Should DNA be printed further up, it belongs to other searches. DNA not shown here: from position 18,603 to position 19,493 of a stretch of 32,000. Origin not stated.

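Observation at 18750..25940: Candidate undescribed conflict module: DUF4062-NACHT-HEAT-FGE STAND NTPase followed by a SLATT-like two-TM protein, both hit by IS elements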

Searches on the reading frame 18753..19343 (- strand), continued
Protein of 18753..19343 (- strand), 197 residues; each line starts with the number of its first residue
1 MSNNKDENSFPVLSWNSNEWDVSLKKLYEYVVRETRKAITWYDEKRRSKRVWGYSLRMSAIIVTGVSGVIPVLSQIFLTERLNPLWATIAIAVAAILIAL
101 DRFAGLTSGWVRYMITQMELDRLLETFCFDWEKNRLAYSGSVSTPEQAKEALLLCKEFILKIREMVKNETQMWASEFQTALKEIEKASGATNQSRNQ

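Call 60: find_encoding_contigs(protein=P0149, flank=5000, max_places=2)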
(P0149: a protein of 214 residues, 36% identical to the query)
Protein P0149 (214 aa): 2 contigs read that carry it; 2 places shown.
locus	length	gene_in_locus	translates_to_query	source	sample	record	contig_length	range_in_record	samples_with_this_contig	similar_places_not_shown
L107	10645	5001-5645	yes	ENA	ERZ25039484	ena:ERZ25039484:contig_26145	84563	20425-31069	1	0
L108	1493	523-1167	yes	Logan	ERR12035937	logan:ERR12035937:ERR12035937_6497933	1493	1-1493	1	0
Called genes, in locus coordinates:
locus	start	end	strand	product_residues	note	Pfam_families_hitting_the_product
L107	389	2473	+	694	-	-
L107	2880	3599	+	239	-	-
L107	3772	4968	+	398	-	-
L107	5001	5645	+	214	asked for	PF18183:SLATT_2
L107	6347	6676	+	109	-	-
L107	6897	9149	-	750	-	PF13384:HTH_23 (faint), PF13518:HTH_28, PF13551:HTH_29 (faint), PF21804:Transposase_29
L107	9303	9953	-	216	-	PF01609:DDE_Tnp_1 (weak)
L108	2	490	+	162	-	?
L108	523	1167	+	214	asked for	PF18183:SLATT_2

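Call 61: find_encoding_contigs(protein=P0171, flank=5000, max_places=2)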
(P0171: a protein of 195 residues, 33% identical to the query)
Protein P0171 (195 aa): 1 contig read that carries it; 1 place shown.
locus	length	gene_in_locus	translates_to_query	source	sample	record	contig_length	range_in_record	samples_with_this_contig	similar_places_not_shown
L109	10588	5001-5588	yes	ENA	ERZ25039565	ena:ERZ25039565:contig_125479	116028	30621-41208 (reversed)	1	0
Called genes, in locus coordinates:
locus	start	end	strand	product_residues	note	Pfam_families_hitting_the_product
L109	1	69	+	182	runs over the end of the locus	PF13189:Cytidylate_kin2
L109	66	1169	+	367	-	PF01757:Acyl_transf_3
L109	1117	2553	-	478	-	-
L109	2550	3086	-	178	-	PF01161:PBP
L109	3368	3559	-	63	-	-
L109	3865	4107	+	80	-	PF06224:AlkZ-like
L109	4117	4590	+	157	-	PF00027:cNMP_binding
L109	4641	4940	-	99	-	-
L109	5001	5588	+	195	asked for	PF18183:SLATT_2, PF14015:DUF4231 (weak)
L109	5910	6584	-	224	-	PF13203:DUF2201_N (weak), PF05762:VWA_CoxE (weak), PF09967:DUF2201, PF13519:VWA_2 (weak)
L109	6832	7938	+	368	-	-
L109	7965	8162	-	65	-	-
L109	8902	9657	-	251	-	-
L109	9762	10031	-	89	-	-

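Call 62: find_encoding_contigs(protein=P0175, flank=5000, max_places=2)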
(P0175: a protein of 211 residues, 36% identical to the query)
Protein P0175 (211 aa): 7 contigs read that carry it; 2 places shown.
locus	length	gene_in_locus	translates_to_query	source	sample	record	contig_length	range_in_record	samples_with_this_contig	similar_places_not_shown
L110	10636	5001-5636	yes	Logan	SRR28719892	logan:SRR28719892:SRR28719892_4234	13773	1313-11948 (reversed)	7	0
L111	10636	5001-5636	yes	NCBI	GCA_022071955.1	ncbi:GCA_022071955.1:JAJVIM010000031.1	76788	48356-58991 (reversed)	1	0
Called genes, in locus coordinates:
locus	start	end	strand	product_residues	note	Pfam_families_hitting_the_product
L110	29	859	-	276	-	PF00378:ECH_1, PF16113:ECH_2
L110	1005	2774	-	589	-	PF02776:TPP_enzyme_N, PF16582:TPP_enzyme_M_2, PF02775:TPP_enzyme_C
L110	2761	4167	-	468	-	PF00425:Chorismate_bind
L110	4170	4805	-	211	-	PF00440:TetR_N, PF17932:TetR_C_24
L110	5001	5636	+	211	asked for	PF18183:SLATT_2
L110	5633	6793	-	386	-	PF01476:LysM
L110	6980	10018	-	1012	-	PF14559:TPR_19 (faint), PF03704:BTAD, PF07719:TPR_2 (faint), PF13191:AAA_16, PF13401:AAA_22 (weak), PF13424:TPR_12 (weak), PF17874:TPR_MalT (weak), PF13424:TPR_12, +1 more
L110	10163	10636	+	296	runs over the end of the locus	PF01073:3Beta_HSD (weak), PF01370:Epimerase (faint), PF05368:NmrA, PF08659:KR (faint), PF13460:NAD_binding_10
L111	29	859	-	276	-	PF00378:ECH_1, PF16113:ECH_2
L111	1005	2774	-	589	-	PF02776:TPP_enzyme_N, PF16582:TPP_enzyme_M_2, PF02775:TPP_enzyme_C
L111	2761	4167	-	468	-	PF00425:Chorismate_bind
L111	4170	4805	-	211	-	PF00440:TetR_N, PF17932:TetR_C_24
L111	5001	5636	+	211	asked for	PF18183:SLATT_2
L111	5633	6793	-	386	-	PF01476:LysM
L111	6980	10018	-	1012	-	PF14559:TPR_19 (faint), PF03704:BTAD, PF07719:TPR_2 (faint), PF13191:AAA_16, PF13401:AAA_22 (weak), PF13424:TPR_12 (weak), PF17874:TPR_MalT (weak), PF13424:TPR_12, +1 more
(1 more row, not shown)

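Call 63: find_encoding_contigs(protein=P0133, flank=5000, max_places=2)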
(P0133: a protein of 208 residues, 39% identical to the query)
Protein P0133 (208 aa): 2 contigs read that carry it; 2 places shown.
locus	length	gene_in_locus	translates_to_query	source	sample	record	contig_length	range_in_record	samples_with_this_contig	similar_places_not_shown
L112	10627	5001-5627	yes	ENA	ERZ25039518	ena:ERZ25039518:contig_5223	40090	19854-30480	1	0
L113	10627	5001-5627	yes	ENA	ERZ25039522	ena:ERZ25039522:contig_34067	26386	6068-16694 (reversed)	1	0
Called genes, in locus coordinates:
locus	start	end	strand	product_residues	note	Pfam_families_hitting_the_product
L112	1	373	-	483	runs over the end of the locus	PF02463:SMC_N (faint), PF13476:AAA_23 (weak), PF13304:AAA_21 (faint)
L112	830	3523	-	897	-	PF13271:DUF4062, PF13191:AAA_16, PF13401:AAA_22 (faint)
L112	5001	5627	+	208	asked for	PF18183:SLATT_2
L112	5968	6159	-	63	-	PF13358:DDE_3 (weak)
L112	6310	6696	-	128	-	PF13592:HTH_33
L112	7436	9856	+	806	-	PF22739:NA-iREase3, PF05729:NACHT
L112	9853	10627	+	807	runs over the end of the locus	-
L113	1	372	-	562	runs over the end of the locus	PF02463:SMC_N (faint), PF13476:AAA_23 (weak), PF13304:AAA_21 (faint), PF20469:OLD-like_TOPRIM (weak)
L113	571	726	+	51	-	-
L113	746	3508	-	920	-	PF13271:DUF4062, PF13191:AAA_16, PF13401:AAA_22 (faint)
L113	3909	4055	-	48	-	-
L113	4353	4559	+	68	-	-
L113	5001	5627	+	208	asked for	PF18183:SLATT_2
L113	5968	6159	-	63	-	PF13358:DDE_3 (weak)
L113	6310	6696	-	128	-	PF13592:HTH_33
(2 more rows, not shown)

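Call 79: search_protein_families(library=pfam, proteins=[L107:3772-4965:+, L107:2880-3596:+, L107:389-2470:+, L103:430-2778:-, L105:5823-8738:-, L112:833-3523:-, L112:7436-9853:+], max_evalue=0.01)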
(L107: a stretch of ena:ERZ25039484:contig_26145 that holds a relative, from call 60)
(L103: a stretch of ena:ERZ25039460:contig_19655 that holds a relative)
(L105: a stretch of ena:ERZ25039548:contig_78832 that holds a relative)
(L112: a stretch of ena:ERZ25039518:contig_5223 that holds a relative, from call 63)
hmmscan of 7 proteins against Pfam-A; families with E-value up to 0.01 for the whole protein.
L107:3772-4965:+ (398 aa): 0 families

L107:2880-3596:+ (239 aa): 0 families

L107:389-2470:+ (694 aa): 0 families

L103:430-2778:- (783 aa): 4 families
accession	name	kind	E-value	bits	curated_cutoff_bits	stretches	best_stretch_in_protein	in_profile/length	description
PF00149.33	Metallophos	-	9.4e-14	52.7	21.5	1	6-242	3-190/191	Calcineurin-like phosphoesterase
PF13424.12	TPR_12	-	0.00025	21.6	30.1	0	650-685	6-41/77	Tetratricopeptide repeat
PF12850.12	Metallophos_2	-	0.00044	20.7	27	0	7-101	4-60/154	Calcineurin-like phosphoesterase superfamily domain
PF07719.23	TPR_2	-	0.0015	18.9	27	0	609-634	3-28/34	Tetratricopeptide repeat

L105:5823-8738:- (972 aa): 6 families
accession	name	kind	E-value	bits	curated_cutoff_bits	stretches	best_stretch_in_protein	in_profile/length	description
PF00149.33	Metallophos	-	9.6e-11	42.9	21.5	1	14-257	4-190/191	Calcineurin-like phosphoesterase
PF24883.2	NPHP3_N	-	1.9e-05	25.4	24.8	0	479-530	113-164/164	Nephrocystin 3, N-terminal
PF13191.12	AAA_16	-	0.00023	22.2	32.6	1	414-464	12-63/167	AAA ATPase domain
PF00004.35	AAA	-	0.00065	20.6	21.2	1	428-506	1-73/131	ATPase family associated with various cellular activities (AAA)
PF05729.18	NACHT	-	0.00068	19.9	26.7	0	427-589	2-133/167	NACHT domain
PF20720.3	nSTAND3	-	0.0019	18.4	27.2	1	426-471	18-64/155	Novel STAND NTPase 3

L112:833-3523:- (897 aa): 7 families
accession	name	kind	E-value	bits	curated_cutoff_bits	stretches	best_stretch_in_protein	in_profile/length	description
PF13271.11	DUF4062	-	1.1e-14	54.8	24.7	1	5-93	1-82/82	Domain of unknown function (DUF4062)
PF13191.12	AAA_16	-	1.1e-07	33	32.6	1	224-336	21-148/167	AAA ATPase domain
PF13401.12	AAA_22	-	8.7e-06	26.5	27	1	226-340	4-104/130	AAA domain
PF05729.18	NACHT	-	0.00018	21.8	26.7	1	230-366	3-130/167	NACHT domain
PF13424.12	TPR_12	-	0.00037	21.1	30.1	1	638-700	8-72/77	Tetratricopeptide repeat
PF07719.23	TPR_2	-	0.0014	19.1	27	0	718-736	5-23/34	Tetratricopeptide repeat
PF24883.2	NPHP3_N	-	0.0067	17.1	24.8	0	225-360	20-157/164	Nephrocystin 3, N-terminal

L112:7436-9853:+ (806 aa): 7 families
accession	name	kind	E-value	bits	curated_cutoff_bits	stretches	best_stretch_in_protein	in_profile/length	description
PF22739.2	NA-iREase3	-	1.9e-11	45.1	27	1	260-372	2-117/118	NACHT-associated inactive Restriction Endonuclease 2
PF05729.18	NACHT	-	1.3e-10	41.8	26.7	1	434-594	4-165/167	NACHT domain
PF25199.1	nSTAND_NTPase5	-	3.2e-05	24.2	34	1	416-519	23-110/145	Novel STAND NTPase 5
PF13191.12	AAA_16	-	0.00017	22.6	32.6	1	418-465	12-63/167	AAA ATPase domain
PF20720.3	nSTAND3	-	0.00018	21.6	27.2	0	429-459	16-46/155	Novel STAND NTPase 3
PF13401.12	AAA_22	-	0.0026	18.5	27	0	429-548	4-123/130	AAA domain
PF00149.33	Metallophos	-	0.0037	18.2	21.5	1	1-152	65-190/191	Calcineurin-like phosphoesterase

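Call 80: predict_structure(alignment_id=A6)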
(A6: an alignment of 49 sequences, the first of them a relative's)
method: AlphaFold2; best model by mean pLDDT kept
length: 197 residues; sequences in the alignment: 49
mean_pLDDT: 83.3   pTM: 0.68
mean pLDDT of the five models: 83.3, 82.2, 79.6, 77.4, 74.5
residues with pLDDT >= 90: 74; 70-90: 102; 50-70: 18; < 50: 3
segments of 3 or more residues with pLDDT < 50: 1-3
pLDDT, mean of each block of 10 residues (from residue 1): 60 90 94 93 84 80 79 72 74 77 67 90 97 89 89 96 93 87 82 69
secondary structure, 60 per line:
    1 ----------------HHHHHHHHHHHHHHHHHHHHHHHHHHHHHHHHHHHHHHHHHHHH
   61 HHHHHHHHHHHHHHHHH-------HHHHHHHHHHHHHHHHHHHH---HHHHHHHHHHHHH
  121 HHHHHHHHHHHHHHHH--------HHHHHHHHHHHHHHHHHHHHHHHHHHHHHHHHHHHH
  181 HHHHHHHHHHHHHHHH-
elements in order: H17-77 H85-104 H108-136 H145-196

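Call 82: fold_search(model_id=the predicted structure, library=pdb)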
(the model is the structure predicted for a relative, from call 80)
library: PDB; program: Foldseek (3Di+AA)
matches with E <= 10: 516; with E <= 0.001: 0
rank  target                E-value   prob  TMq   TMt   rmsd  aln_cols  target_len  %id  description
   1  8a1g_C                7.5e-02  0.87  0.31  0.33  10.7       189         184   15  Structure of the SNX1-SNX5 complex (released 2023-06-14)
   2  4bne_A                1.0e-01  0.41  0.28  0.21  24.5       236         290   11  Pacsin2 Interacts with Membranes and Actin-Filaments (released 2014-05-14)
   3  3plt_B                1.1e-01  0.93  0.36  0.35   7.9       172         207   11  Crystal structure of Lsp1 from Saccharomyces cerevisiae (released 2011-06-22)
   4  8a1g_D                1.3e-01  0.77  0.35  0.36  10.8       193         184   13  Structure of the SNX1-SNX5 complex (released 2023-06-14)
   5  3hai_A                1.6e-01  0.38  0.29  0.21  24.7       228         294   13  Crystal structure of human PACSIN1 F-BAR domain (P21 lattice) (released 2009-06-16)
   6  3plt_C                1.7e-01  0.87  0.34  0.32   8.9       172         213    9  Crystal structure of Lsp1 from Saccharomyces cerevisiae (released 2011-06-22)
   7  3hai_C                1.7e-01  0.47  0.31  0.23  25.1       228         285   13  Crystal structure of human PACSIN1 F-BAR domain (P21 lattice) (released 2009-06-16)
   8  8s2p_AAA              1.8e-01  0.85  0.40  0.41   9.8       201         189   12  Crystal structure of Borrelia burgdorferi paralogous family 12 outer surface protein BBH37 (space group p21) (released 2025-03-05)
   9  4bne_B                1.9e-01  0.33  0.28  0.21  24.6       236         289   11  Pacsin2 Interacts with Membranes and Actin-Filaments (released 2014-05-14)
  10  1wdz_A                2.1e-01  0.75  0.37  0.32  18.9       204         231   10  Crystal structure of RCB domain of IRSp53 (released 2005-06-07)
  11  4iw0                  2.4e-01  0.51  0.29  0.13  11.5       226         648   10  Crystal structure and mechanism of activation of TBK1 (released 2013-03-13)
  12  3plt_A                2.5e-01  0.85  0.36  0.33   8.6       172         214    9  Crystal structure of Lsp1 from Saccharomyces cerevisiae (released 2011-06-22)
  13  2v0o_C                2.6e-01  0.28  0.27  0.22  21.2       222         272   12  FCHO2 F-BAR domain (released 2007-06-26)
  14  3q0k_A                2.9e-01  0.25  0.26  0.20  24.7       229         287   12  Crystal structure of Human PACSIN 2 F-BAR (released 2012-02-15)
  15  1uru                  3.1e-01  0.82  0.41  0.38  11.5       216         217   10  Amphiphysin BAR domain from Drosophila (released 2003-12-04)
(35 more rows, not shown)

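Call 94: find_related_loci(query=A6, collection=viral_contigs, flank=6000)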
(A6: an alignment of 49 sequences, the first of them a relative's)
Query A6 (197 aa) in viral_contigs; peptide patterns used: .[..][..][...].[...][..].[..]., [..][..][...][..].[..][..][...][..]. (x = any residue, [..] = any of these).
31 stretches matched a pattern, but none encodes a relative of the query by tblastn (E <= 1e-3).

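Call 95: search_dna_similar(query=P0088, collection=plasmids, mode=protein, max_evalue=0.001, max_rows=20)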
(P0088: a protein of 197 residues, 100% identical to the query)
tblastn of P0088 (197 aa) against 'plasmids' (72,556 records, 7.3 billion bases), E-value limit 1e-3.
Records with a match: 6; places in all: 6; records where one place covers at least 80% of the query: 6.
Best place of each record, by identity: <60% 6.
By first word of the organism name: Paraburkholderia 5; Pseudoalteromonas 1.
By predicted mobility (MOB-suite, as given by PLSDB): non-mobilizable 5; mobilizable 1.
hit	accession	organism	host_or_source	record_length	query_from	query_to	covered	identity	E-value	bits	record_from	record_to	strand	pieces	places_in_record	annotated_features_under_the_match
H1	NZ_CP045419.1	Pseudoalteromonas sp. THAF3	pure culture,Surface of a polyethylene ...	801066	1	180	91%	24.2%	5e-4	47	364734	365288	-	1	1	DUF4231 domain-containing protein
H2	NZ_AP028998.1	Paraburkholderia sp. 22B1P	-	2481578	15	186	87%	20.9%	5e-6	53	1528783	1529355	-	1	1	none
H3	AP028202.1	Paraburkholderia largidicola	Physopelta gutta,midgut,Midgut crypts ...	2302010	15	186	87%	20.9%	6e-6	53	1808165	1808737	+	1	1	hypothetical protein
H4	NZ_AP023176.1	Paraburkholderia largidicola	Physopelta gutta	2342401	15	186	87%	20.9%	6e-6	53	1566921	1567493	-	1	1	none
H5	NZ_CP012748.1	Paraburkholderia caribensis MBA4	soil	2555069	15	186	87%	20.4%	5e-5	50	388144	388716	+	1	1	none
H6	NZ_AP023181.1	Paraburkholderia sp. PGU19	Physopelta gutta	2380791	15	186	87%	19.9%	1e-5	52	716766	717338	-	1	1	none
